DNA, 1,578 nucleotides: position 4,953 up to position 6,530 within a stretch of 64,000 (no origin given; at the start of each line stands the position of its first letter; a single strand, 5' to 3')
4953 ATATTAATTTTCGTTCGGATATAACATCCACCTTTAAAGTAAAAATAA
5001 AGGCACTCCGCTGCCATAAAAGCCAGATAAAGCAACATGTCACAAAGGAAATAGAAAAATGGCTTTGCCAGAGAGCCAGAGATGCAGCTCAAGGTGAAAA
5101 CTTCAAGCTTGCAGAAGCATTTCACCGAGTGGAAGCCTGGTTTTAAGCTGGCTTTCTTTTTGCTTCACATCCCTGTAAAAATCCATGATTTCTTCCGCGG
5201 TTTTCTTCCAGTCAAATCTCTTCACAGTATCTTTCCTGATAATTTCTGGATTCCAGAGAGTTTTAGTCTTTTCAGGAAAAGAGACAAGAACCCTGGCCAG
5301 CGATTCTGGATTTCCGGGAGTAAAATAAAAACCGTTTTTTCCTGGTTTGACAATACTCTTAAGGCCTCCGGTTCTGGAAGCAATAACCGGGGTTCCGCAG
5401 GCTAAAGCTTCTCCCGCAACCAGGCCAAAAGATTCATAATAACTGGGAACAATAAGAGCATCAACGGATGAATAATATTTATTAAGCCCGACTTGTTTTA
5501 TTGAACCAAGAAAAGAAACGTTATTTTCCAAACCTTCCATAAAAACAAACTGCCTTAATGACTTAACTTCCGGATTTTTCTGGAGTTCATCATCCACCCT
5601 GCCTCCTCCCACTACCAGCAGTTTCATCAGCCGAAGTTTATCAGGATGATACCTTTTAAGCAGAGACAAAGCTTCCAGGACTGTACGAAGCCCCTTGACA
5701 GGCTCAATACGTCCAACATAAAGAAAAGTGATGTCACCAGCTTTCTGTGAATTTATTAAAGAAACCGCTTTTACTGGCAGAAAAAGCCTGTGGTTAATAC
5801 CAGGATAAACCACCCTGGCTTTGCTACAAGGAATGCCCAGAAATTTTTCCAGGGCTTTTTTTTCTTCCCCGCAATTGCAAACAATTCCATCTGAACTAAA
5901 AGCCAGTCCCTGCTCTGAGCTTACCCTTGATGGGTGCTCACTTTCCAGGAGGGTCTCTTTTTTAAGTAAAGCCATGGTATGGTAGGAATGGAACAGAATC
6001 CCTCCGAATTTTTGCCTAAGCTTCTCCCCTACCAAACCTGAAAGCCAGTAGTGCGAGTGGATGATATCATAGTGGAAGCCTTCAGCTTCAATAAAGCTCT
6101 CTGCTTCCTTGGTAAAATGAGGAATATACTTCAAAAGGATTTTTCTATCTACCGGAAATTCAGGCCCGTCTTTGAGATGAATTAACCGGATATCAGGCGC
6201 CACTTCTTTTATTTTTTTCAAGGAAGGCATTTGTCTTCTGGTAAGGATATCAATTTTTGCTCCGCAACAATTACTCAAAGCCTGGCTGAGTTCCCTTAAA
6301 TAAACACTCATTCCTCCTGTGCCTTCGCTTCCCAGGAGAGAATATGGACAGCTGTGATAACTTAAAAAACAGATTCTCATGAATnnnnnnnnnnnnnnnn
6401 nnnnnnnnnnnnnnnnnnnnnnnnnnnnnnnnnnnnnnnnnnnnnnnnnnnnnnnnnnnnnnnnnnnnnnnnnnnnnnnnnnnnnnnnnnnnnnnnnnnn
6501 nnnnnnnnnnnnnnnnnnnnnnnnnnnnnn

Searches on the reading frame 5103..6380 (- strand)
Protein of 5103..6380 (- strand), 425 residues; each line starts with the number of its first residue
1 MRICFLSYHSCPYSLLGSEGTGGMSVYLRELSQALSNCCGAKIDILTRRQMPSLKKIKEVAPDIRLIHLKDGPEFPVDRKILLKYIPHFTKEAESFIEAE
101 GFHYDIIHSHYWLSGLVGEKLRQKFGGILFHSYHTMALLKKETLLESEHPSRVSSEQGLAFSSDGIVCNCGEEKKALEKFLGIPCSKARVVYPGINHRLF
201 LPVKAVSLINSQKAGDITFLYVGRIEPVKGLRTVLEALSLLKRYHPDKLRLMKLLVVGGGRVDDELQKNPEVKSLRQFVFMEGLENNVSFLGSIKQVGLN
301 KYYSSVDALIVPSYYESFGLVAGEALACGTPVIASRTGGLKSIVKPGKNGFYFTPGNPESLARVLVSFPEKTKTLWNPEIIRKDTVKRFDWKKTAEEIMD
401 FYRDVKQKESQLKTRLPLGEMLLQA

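Call 65: search_protein_families(library=pfam, proteins=[window:5103-6380:-], max_evalue=0.000001)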
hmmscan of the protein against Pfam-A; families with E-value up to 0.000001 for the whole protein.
window:5103-6380:- (425 aa): 5 families
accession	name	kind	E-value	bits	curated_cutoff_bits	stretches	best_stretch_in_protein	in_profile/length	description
PF00534.26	Glycos_transf_1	-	2e-35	122.3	26.4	1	214-367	13-154/172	Glycosyl transferases group 1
PF13692.12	Glyco_trans_1_4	-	3.1e-30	105.8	27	1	218-365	3-136/142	Glycosyl transferases group 1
PF13439.12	Glyco_transf_4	-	2.9e-18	66.9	28.5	1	22-197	2-168/170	Glycosyltransferase Family 4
PF20706.3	GT4-conflict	-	4.9e-17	62.4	26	1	20-416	10-372/385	Family 4 Glycosyltransferase in conflict systems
PF13579.12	Glyco_trans_4_4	-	1.1e-12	49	29.7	1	22-194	1-158/158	Glycosyl transferase 4-like domain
